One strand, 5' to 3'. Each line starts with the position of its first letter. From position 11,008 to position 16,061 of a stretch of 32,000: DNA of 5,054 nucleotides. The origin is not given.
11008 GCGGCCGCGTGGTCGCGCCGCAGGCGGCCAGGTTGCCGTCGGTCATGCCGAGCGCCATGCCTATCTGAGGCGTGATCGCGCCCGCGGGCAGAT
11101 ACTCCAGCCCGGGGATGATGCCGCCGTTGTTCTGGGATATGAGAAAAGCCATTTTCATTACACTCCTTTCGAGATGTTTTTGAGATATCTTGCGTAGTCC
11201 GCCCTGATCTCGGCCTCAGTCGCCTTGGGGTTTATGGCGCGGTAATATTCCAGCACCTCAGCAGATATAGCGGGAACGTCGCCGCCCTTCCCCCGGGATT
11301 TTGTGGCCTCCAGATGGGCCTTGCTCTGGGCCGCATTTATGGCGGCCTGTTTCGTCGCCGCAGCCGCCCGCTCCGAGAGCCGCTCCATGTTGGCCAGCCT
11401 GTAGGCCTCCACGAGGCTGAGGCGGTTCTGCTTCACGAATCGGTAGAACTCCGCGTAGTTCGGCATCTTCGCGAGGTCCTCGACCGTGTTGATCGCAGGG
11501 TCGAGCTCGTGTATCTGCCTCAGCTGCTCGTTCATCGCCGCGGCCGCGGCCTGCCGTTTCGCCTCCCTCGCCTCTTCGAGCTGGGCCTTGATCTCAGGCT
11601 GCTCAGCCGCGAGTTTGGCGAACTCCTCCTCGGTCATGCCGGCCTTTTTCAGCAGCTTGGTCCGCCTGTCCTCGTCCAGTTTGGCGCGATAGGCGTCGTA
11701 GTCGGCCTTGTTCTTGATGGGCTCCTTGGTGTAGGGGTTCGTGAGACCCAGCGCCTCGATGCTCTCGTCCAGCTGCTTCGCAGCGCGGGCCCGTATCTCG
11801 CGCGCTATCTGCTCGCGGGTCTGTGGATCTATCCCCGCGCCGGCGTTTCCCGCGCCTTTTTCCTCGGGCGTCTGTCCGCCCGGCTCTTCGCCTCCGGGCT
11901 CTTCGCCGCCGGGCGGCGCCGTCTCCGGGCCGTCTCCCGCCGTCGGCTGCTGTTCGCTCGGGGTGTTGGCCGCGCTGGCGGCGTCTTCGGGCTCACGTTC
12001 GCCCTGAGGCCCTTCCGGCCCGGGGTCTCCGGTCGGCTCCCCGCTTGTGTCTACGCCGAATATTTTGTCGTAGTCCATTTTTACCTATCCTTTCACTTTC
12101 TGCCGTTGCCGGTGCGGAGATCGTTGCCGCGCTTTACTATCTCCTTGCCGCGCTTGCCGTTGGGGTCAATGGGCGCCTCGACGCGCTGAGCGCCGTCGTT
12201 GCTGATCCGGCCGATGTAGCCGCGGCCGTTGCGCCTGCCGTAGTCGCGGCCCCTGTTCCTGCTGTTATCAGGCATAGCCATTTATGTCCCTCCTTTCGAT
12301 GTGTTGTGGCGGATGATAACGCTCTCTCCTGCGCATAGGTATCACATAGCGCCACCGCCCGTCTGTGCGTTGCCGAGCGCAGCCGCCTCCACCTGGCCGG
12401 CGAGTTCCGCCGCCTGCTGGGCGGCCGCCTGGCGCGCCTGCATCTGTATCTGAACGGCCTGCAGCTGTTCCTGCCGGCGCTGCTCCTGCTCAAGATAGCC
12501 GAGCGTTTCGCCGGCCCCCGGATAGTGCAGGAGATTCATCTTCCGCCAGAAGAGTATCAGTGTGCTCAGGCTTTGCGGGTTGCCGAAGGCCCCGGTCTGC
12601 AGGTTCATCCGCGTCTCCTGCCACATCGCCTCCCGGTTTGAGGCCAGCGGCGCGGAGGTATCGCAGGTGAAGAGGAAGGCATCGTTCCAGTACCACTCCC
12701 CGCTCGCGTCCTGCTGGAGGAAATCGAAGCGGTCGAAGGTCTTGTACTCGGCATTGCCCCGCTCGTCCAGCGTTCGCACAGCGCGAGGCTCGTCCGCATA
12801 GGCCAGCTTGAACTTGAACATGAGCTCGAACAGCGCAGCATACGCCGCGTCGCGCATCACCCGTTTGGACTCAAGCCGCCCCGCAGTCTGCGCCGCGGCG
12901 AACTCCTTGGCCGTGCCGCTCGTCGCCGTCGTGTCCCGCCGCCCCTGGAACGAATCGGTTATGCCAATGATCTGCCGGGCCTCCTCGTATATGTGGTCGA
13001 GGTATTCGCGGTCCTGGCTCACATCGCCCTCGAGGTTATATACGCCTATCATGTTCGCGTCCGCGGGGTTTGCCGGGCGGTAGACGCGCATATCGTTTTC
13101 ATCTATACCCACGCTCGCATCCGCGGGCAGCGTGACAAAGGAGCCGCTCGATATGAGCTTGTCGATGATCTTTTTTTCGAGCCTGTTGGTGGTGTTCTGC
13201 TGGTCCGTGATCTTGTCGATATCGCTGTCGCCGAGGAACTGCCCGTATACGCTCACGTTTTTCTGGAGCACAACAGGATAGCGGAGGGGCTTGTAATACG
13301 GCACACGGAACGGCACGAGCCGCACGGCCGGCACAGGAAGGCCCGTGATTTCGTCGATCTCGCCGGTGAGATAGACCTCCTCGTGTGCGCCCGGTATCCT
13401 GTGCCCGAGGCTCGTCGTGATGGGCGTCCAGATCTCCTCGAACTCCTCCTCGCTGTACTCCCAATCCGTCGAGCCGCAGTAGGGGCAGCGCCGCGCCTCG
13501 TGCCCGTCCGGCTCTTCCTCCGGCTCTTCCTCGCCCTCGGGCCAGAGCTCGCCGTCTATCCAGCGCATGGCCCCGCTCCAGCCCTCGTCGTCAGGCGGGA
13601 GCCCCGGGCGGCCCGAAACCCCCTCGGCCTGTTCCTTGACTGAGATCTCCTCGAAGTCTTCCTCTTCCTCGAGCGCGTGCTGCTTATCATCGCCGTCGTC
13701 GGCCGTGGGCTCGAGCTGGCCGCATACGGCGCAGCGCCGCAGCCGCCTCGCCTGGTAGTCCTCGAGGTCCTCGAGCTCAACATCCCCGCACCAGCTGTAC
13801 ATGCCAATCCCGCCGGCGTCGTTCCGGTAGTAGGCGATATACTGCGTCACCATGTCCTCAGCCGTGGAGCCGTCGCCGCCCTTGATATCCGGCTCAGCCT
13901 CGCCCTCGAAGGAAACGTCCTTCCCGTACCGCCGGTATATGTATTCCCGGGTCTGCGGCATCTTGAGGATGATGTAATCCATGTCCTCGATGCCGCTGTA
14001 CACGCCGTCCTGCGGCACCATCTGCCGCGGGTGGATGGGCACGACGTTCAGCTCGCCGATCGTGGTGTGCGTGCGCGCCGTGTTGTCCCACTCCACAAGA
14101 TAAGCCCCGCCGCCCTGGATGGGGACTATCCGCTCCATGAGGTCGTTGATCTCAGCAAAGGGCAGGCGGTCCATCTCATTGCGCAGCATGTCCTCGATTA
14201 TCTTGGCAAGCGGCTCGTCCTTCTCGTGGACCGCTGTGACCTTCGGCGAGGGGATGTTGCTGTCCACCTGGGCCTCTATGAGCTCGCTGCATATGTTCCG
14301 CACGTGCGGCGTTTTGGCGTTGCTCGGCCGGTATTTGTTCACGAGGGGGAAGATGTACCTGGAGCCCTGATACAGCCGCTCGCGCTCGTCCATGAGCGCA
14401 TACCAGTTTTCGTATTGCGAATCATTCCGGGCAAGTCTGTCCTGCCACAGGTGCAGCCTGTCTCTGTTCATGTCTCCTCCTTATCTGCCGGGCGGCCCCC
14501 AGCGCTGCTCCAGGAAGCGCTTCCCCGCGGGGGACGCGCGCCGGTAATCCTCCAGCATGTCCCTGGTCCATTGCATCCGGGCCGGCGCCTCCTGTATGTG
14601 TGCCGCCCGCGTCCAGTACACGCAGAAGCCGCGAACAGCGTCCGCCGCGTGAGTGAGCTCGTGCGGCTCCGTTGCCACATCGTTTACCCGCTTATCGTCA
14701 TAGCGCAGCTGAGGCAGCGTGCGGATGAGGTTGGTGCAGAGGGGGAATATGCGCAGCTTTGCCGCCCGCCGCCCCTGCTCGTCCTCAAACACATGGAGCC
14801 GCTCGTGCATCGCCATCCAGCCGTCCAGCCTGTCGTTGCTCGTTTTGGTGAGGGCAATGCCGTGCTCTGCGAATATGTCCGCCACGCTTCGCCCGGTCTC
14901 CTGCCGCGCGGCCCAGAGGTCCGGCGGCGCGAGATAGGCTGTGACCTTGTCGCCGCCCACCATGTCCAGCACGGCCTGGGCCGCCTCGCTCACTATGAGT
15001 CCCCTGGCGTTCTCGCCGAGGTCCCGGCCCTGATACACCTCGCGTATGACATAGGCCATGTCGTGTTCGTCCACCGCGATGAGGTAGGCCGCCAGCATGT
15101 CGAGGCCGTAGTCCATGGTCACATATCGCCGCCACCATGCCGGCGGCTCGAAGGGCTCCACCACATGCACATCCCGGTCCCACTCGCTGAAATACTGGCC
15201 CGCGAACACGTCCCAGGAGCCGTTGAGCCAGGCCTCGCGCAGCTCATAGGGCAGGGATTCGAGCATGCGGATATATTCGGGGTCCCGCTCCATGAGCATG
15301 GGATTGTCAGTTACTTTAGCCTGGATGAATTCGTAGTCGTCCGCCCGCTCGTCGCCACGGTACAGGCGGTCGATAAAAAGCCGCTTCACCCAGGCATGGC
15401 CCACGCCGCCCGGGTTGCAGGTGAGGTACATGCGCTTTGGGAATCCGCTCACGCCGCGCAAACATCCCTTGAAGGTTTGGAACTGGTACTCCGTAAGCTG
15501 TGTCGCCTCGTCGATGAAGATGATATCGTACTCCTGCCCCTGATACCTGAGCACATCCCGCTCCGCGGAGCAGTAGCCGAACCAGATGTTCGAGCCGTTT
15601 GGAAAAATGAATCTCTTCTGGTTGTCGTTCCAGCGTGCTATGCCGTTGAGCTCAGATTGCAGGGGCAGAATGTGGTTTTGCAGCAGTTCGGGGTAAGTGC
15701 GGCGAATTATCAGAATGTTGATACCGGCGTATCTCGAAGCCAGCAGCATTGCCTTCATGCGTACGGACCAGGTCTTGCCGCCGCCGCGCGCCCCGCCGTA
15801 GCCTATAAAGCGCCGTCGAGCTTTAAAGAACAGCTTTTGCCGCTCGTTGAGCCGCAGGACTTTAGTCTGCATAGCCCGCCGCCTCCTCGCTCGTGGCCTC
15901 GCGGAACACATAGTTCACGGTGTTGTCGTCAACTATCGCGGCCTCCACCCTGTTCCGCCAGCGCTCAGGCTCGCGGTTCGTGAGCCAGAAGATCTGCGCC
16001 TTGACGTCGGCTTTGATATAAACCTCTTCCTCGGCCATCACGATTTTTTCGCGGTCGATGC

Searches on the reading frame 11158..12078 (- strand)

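Call 10: search_protein_families(library=phrogs, proteins=[window:11158-12078:-], max_evalue=0.01)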
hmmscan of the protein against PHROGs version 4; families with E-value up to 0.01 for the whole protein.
window:11158-12078:- (306 aa): 2 families
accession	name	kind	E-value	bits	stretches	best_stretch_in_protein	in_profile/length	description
phrog_35275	-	unknown function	5.4e-34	118.9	1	93-301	119-332/336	-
phrog_14606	-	unknown function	0.00043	20.9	1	137-255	118-228/263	-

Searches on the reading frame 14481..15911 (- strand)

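Call 10: search_protein_families(library=phrogs, proteins=[window:14481-15911:-], max_evalue=0.01)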
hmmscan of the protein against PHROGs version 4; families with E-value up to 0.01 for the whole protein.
window:14481-15911:- (476 aa): 7 families
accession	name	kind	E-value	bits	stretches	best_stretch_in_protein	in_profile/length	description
phrog_979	-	head and packaging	1.8e-46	160.1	2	12-167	145-304/642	terminase large subunit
phrog_2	-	head and packaging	4.3e-43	149.1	1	15-445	261-597/807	terminase large subunit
phrog_9526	-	head and packaging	3.7e-15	57.1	1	21-169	11-167/280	terminase large subunit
phrog_3717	-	head and packaging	2.7e-13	51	1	24-274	14-264/277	terminase large subunit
phrog_10250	-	head and packaging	7.6e-07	30.1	1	223-432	8-214/228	terminase large subunit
phrog_5653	-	head and packaging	2.3e-05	25.2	1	231-430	1-177/199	terminase large subunit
phrog_38319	-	unknown function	0.0004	20.9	0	171-253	163-245/271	-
